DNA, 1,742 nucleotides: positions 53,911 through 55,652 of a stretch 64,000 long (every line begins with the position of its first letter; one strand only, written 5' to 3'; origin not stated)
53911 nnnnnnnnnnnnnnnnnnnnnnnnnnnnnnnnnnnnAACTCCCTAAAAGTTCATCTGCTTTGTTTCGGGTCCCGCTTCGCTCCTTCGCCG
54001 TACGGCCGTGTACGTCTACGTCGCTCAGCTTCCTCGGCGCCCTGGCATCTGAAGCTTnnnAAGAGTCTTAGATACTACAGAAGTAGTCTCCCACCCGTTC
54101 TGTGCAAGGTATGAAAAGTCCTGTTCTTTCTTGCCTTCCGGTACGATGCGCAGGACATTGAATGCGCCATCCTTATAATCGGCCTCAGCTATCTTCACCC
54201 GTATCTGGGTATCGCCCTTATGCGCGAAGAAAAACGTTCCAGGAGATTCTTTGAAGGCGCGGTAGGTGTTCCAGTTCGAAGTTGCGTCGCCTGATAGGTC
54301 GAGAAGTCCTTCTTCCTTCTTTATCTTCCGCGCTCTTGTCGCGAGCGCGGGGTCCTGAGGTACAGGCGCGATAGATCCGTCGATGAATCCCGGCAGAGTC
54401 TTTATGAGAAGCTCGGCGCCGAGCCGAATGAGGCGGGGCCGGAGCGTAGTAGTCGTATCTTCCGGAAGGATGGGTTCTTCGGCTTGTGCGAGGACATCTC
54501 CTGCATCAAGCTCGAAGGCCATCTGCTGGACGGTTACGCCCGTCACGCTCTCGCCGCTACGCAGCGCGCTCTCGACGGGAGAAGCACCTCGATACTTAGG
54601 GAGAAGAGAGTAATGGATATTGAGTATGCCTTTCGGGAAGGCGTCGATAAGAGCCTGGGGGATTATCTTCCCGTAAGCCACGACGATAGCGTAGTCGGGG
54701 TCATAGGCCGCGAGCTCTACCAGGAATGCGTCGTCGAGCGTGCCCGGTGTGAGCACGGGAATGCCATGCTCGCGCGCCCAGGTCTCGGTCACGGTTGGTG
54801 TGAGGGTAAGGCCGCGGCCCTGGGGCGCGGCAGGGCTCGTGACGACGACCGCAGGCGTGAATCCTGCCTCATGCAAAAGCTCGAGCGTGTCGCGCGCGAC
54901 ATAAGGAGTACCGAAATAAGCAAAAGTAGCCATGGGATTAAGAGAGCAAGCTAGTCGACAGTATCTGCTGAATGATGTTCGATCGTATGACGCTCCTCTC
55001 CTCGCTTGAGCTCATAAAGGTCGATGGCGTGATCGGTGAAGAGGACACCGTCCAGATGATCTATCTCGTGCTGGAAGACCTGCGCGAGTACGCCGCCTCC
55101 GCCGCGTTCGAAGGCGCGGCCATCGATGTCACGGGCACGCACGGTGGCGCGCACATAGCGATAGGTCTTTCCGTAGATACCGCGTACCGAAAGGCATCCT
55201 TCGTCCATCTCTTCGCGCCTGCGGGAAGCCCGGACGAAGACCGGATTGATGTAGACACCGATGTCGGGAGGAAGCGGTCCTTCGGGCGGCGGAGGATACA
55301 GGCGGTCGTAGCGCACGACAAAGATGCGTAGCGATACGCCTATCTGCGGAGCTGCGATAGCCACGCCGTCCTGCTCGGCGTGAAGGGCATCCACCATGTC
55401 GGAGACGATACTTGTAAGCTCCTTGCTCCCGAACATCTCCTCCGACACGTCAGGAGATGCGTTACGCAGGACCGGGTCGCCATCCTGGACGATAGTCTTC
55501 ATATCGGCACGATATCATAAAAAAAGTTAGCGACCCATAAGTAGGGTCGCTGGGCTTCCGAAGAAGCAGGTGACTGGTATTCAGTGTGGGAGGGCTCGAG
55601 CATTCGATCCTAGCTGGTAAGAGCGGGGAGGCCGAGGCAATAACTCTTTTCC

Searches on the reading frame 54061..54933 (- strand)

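Call 29: search_protein_families(library=pfam, proteins=[window:54061-54933:-], max_evalue=0.00001)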
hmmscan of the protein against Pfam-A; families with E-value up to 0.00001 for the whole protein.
window:54061-54933:- (291 aa): 1 family
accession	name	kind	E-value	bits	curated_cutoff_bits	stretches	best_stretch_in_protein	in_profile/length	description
PF00551.24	Formyl_trans_N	-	2.2e-38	132.2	26.1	1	8-179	9-180/181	Formyl transferase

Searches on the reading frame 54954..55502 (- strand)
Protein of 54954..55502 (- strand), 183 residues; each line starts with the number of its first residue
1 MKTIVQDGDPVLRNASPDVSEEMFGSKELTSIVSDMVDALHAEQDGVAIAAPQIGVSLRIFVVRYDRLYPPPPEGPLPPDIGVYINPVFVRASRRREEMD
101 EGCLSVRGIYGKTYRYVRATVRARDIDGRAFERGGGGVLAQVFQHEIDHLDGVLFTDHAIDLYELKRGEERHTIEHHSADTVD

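Call 29: search_protein_families(library=pfam, proteins=[window:54954-55502:-], max_evalue=0.00001)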
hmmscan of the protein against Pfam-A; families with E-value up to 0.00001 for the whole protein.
window:54954-55502:- (183 aa): 1 family
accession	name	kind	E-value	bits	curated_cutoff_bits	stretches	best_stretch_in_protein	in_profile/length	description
PF01327.26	Pep_deformylase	-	9.4e-42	142.7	22.8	1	1-161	1-152/156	Polypeptide deformylase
